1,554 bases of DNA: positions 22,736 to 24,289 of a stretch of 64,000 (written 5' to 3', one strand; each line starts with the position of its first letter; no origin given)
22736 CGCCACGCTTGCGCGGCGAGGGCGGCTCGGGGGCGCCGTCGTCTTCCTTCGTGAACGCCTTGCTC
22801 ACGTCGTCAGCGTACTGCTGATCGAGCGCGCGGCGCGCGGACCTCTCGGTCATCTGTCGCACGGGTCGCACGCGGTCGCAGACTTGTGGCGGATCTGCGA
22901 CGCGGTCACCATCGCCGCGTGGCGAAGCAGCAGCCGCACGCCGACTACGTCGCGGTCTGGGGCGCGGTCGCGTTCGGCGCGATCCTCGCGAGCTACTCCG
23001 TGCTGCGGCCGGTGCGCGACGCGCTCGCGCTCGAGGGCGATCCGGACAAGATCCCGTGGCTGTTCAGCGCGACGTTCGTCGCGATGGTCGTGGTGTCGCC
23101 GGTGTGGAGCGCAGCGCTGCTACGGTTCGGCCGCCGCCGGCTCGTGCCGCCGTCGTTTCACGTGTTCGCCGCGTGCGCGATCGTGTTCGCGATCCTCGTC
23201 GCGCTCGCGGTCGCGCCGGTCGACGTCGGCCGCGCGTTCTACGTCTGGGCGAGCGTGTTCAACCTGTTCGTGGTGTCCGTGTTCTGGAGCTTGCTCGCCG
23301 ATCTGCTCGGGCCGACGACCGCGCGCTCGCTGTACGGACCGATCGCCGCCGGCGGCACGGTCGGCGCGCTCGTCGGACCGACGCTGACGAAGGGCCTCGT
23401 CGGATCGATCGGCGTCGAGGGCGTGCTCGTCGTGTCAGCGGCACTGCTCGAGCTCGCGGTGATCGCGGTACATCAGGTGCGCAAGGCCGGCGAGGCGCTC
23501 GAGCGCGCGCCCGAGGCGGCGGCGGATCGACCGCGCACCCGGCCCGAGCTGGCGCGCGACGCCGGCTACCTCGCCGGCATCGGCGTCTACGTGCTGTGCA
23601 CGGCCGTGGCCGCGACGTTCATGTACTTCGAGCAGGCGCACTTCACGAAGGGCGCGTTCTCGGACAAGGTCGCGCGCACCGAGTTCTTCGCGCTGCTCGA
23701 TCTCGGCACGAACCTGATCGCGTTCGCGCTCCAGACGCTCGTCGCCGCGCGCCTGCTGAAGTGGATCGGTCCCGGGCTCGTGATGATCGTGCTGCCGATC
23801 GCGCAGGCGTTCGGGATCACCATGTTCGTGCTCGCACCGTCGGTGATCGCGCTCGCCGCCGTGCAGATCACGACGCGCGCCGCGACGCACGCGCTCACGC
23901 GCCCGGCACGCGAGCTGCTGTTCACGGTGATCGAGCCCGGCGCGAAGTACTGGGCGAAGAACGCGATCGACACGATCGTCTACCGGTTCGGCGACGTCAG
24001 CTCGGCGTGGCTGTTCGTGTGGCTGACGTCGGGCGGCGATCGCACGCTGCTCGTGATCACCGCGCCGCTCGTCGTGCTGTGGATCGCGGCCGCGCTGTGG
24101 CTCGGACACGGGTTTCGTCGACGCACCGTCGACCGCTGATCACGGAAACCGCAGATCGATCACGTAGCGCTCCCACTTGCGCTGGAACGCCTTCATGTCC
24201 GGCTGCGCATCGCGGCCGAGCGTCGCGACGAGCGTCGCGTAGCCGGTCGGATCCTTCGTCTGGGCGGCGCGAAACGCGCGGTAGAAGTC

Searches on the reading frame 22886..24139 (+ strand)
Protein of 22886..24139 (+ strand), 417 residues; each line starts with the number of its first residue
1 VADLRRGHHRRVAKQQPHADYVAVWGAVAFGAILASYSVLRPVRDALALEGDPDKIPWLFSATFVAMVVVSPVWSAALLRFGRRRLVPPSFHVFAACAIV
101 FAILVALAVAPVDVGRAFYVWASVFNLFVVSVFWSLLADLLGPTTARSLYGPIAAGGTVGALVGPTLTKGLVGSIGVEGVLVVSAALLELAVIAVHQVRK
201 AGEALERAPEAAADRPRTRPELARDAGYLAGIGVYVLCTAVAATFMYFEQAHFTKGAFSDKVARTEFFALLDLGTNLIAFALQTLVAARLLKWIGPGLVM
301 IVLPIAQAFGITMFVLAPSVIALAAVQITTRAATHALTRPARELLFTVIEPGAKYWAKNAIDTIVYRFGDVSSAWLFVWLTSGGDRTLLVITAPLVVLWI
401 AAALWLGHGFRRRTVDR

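Call 3: search_protein_families(library=pfam, proteins=[window:22886-24139:+], max_evalue=0.1)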
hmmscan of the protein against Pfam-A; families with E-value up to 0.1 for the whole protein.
window:22886-24139:+ (417 aa): 4 families
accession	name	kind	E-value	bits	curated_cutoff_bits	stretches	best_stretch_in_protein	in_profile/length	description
PF07690.21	MFS_1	-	8.4e-10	38.5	33.4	1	34-320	9-291/347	Major Facilitator Superfamily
PF00083.30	Sugar_tr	-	4.6e-05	22.9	22.3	1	62-194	294-432/452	Sugar (and other) transporter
PF03219.20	TLC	-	0.0029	16.9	21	1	305-410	382-491/491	TLC ATP/ADP transporter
PF07811.17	TadE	-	0.076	13.6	22.9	1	98-123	8-33/43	TadE-like protein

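Call 4: search_protein_families(library=ncbifam, proteins=[window:22886-24139:+], max_evalue=0.1)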
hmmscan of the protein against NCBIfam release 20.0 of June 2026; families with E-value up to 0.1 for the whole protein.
window:22886-24139:+ (417 aa): 2 families
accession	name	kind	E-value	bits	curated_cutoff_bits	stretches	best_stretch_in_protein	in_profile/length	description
NF000278.1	SMR_qac_G2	exception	0.003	17.9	220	1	58-138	4-80/110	quaternary ammonium compound efflux SMR transporter QacG2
NF041580.1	DidA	equivalog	0.097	12.4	100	0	165-190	24-49/73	DNA damage-induced SOS-independent cell division inhibitor A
